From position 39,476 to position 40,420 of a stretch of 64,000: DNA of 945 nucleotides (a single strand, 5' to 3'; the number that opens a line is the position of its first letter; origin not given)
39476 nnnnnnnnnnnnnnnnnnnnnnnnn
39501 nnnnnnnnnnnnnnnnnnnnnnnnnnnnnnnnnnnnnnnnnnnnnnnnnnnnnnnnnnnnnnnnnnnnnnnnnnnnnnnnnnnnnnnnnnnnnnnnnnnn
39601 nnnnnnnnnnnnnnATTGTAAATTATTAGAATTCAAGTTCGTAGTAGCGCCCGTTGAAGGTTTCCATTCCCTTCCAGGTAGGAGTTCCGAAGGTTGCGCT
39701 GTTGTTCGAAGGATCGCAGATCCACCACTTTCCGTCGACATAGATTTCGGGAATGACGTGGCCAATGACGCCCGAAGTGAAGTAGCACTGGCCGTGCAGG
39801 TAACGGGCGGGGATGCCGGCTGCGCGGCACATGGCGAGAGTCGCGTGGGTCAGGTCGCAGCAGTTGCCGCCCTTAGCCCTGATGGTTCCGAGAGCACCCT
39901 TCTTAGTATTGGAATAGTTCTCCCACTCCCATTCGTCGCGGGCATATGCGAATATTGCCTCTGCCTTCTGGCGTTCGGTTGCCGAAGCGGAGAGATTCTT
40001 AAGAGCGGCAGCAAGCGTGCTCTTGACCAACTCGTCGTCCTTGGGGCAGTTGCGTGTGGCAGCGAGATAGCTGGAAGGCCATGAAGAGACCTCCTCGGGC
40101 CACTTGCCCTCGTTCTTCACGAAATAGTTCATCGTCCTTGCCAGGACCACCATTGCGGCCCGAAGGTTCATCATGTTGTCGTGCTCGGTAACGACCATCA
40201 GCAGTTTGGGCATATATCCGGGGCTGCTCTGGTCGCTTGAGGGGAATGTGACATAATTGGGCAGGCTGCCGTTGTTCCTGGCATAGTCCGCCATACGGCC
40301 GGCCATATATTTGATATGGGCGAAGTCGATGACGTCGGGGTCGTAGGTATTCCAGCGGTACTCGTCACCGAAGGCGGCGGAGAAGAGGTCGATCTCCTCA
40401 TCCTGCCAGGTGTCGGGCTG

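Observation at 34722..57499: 23-kb SusC/SusD operon apparently wired for MurNAc/peptidoglycan rather than a dietary or host glycan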

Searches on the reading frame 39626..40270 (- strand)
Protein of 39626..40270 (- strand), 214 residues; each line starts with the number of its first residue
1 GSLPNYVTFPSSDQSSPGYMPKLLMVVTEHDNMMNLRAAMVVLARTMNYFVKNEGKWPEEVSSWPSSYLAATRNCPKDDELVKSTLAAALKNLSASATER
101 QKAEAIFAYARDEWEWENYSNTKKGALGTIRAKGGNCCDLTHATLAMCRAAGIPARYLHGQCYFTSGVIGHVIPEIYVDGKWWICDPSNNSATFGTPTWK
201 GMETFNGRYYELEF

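Call 98: search_protein_representatives(protein=window:39626-40270:-)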
Query: 214 residues. Proteins with E-value up to 0.001 (for the whole library): 1922; up to 1e-10: 448; up to 1e-30: 23. The best 150 are listed.
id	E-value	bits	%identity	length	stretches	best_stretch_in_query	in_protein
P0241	1.7e-86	305.2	71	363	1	4-214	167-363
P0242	1.0e-82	292.8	75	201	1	45-214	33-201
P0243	6.5e-71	254.2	64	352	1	29-214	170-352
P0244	3.9e-59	215.7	49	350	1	1-212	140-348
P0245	6.8e-53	195.3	54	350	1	38-214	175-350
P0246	5.3e-47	176.1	49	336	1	32-214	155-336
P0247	3.7e-46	173.3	51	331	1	35-203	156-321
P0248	4.0e-46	173.2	52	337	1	40-198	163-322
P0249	4.3e-45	169.8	64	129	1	95-214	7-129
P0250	1.6e-43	164.7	50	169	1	54-205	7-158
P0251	7.0e-43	162.6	78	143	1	127-214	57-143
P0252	1.7e-41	158.1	47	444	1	31-214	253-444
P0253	2.3e-41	157.6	38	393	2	66-206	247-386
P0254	3.4e-41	157.1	71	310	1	1-102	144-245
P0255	6.3e-37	143.1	44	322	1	33-214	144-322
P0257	3.2e-34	134.3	40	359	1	5-214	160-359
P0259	3.6e-32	127.6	41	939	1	27-214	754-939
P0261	4.8e-32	127.2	41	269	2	90-199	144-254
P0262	6.9e-32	126.7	50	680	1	59-214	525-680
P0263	1.8e-31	125.3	48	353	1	66-200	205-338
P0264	1.8e-30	122.0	44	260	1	63-214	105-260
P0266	1.6e-29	118.9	40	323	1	59-214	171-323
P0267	2.4e-29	118.3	46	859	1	65-213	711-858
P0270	5.7e-29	117.1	47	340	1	64-214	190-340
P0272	6.0e-29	117.0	44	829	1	34-214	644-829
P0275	7.2e-29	116.8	47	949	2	66-201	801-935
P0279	1.4e-28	115.8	45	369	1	62-196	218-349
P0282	6.5e-28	113.7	47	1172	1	66-214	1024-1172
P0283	6.8e-28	113.6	42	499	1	43-214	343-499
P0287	2.8e-27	111.6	36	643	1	26-214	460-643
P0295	5.8e-27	110.6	40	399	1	66-214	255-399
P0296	6.4e-27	110.4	38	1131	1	34-212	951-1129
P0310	4.4e-26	107.7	41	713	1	61-214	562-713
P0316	8.1e-26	106.8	36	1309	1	10-196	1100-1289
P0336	6.3e-25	103.9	42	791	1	61-214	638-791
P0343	1.2e-24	103.0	41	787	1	66-201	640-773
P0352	2.1e-24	102.2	43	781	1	59-200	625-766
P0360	3.4e-24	101.5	40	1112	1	63-210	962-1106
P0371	7.1e-24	100.5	41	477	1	66-214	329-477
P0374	7.4e-24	100.4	40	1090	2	67-213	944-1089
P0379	8.9e-24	100.1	42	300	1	66-214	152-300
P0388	1.4e-23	99.5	41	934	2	51-214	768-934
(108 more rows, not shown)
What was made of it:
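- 448 representative clusters match at E <= 1e-10 (call 98).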

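Call 99: list_cluster_members(proteins=[P0253, P0259, P0262, P0264, P0267, P0270, P0275, P0282, P0296, P0379])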
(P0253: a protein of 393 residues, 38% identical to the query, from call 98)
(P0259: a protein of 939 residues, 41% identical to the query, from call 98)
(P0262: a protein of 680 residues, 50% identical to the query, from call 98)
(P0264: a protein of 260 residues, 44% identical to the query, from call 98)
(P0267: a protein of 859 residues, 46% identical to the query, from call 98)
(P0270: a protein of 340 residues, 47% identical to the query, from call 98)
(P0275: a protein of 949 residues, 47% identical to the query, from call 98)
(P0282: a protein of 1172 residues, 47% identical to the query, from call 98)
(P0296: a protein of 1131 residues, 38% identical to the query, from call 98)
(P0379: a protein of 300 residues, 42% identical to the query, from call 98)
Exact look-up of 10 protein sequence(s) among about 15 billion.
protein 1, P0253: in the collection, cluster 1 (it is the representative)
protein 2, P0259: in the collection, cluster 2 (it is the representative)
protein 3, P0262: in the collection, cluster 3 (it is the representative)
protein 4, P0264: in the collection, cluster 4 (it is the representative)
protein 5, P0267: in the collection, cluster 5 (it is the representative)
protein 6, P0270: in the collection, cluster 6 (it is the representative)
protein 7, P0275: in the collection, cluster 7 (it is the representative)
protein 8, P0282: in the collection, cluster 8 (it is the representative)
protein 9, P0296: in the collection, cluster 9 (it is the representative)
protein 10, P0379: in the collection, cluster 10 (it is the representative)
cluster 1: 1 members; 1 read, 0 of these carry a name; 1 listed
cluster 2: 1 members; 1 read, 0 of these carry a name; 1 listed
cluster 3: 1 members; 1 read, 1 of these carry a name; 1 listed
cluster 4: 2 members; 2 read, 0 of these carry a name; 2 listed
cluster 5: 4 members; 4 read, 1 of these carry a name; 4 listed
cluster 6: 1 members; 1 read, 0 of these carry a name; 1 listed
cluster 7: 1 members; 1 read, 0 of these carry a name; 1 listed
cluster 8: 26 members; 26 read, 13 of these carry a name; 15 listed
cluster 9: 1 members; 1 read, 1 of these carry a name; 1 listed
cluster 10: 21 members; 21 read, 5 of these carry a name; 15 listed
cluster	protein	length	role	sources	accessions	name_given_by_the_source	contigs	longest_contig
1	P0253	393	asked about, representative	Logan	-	-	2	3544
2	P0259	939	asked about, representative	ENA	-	-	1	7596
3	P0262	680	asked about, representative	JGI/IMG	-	Transglutaminase-like superfamily/Glycosyl hydrolases family 18/Pseudomurein-binding ...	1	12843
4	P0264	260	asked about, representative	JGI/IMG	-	-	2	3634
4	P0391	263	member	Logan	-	-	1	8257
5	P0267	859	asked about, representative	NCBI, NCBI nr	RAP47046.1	MAG: hypothetical protein BZ136_06795 [Methanosphaera sp. rholeuAM74]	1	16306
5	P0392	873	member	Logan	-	-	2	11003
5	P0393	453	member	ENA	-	-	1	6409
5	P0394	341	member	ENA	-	-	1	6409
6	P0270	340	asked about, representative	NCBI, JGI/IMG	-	-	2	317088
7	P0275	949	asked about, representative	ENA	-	-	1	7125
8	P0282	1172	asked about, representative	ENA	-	-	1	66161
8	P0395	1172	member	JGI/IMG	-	hypothetical protein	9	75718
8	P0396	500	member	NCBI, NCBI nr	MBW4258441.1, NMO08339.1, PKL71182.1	transglutaminase domain-containing protein [Methanobacterium subterraneum] | transglutaminase domain-containing protein [Methanobacterium sp. YSL]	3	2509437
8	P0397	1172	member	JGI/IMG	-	hypothetical protein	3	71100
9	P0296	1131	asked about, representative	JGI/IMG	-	hypothetical protein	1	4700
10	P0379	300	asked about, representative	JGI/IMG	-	-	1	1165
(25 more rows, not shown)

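Call 103: find_encoding_contigs(protein=P0262, flank=7000, max_places=2)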
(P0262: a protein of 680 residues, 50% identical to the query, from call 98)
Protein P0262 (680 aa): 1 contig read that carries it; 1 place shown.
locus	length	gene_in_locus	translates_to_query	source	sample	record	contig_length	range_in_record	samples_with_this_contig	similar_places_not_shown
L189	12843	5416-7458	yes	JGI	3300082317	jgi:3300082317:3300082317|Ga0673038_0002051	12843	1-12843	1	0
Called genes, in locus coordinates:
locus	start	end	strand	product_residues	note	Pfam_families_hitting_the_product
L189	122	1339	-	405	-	PF07549:Sec_GG (weak), PF21760:SecD_1st, PF22599:SecDF_P1_head, PF03176:MMPL (weak), PF02355:SecD_SecF_C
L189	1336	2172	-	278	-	PF02355:SecD_SecF_C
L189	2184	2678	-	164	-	PF12641:Flavodoxin_3 (faint), PF12682:Flavodoxin_4, PF12724:Flavodoxin_5 (faint), PF03358:FMN_red (weak)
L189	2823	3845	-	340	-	PF01118:Semialdhyde_dh, PF22698:Semialdhyde_dhC_1, PF02774:Semialdhyde_dhC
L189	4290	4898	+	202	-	PF01841:Transglut_core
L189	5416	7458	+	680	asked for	PF00704:Glyco_hydro_18, PF02638:GHL10 (faint), PF13200:DUF4015, PF09373:PMBR, PF01841:Transglut_core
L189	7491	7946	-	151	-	PF01467:CTP_transf_like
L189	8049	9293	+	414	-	PF00391:PEP-utilizers, PF02896:PEP-utilizers_C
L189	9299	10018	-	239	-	PF00977:His_biosynth, PF05690:ThiG (faint), PF01207:Dus (faint)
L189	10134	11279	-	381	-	PF04055:Radical_SAM, PF13186:SPASM (weak)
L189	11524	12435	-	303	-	PF00892:EamA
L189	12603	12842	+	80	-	?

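Call 105: list_cluster_members(proteins=[P0252, P0255, P0257, P0261, P0263, P0266, P0272, P0283, P0287, P0316])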
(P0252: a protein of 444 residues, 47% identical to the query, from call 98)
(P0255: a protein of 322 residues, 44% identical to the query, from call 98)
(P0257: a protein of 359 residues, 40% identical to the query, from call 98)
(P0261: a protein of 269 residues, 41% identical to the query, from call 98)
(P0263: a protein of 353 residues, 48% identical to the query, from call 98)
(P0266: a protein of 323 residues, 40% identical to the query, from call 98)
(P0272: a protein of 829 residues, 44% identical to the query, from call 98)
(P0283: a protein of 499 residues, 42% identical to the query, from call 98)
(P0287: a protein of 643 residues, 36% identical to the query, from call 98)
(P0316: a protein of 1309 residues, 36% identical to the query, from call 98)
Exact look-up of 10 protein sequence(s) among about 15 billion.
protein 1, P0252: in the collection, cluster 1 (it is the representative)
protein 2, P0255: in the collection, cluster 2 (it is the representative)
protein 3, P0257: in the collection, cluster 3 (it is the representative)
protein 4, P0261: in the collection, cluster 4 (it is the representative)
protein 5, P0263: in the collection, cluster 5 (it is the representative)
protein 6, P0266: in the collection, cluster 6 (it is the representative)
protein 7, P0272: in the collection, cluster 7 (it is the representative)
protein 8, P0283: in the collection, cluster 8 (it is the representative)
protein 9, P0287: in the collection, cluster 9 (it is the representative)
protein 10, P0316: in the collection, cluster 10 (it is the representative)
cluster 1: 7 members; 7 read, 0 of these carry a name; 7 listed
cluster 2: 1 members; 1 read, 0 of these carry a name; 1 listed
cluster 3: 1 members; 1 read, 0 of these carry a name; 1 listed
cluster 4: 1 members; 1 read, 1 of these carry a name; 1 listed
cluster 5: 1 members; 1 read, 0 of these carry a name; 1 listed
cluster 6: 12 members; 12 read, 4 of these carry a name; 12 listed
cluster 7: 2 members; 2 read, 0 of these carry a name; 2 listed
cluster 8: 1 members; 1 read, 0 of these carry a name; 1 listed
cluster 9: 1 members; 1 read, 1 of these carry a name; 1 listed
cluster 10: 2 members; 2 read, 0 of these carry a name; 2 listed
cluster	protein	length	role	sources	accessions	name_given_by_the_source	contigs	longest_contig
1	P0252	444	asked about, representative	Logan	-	-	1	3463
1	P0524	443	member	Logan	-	-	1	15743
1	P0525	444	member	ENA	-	-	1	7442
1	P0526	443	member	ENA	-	-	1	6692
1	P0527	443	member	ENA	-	-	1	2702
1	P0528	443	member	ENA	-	-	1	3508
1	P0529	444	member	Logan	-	-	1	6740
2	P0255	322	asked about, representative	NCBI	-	-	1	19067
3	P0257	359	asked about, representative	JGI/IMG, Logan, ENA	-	-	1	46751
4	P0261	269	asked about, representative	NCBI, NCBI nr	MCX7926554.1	MAG: hypothetical protein N2606_00210 [Candidatus Omnitrophica bacterium] | hypothetical protein [Candidatus Omnitrophota bacterium]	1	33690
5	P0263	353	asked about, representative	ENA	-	-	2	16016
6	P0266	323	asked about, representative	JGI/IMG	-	transglutaminase-like putative cysteine protease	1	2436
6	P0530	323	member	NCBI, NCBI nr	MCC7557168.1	MAG: transglutaminase family protein [Methanobacteriaceae archaeon] | transglutaminase family protein [Methanobacteriaceae archaeon]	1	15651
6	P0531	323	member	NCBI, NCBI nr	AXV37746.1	MAG: hypothetical protein CIT01_05810 [Methanobacterium sp. BRmetb2]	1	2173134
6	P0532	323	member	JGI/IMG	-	transglutaminase-like putative cysteine protease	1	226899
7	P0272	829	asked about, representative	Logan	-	-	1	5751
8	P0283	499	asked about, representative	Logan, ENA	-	-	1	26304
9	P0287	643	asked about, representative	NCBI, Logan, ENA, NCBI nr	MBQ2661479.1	MAG: hypothetical protein IJF80_02345 [Clostridia bacterium] | hypothetical protein [Clostridia bacterium]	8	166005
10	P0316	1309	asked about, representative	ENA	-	-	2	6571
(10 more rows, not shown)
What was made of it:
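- Two of the 12 named homologue clusters are bacterial (call 105).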
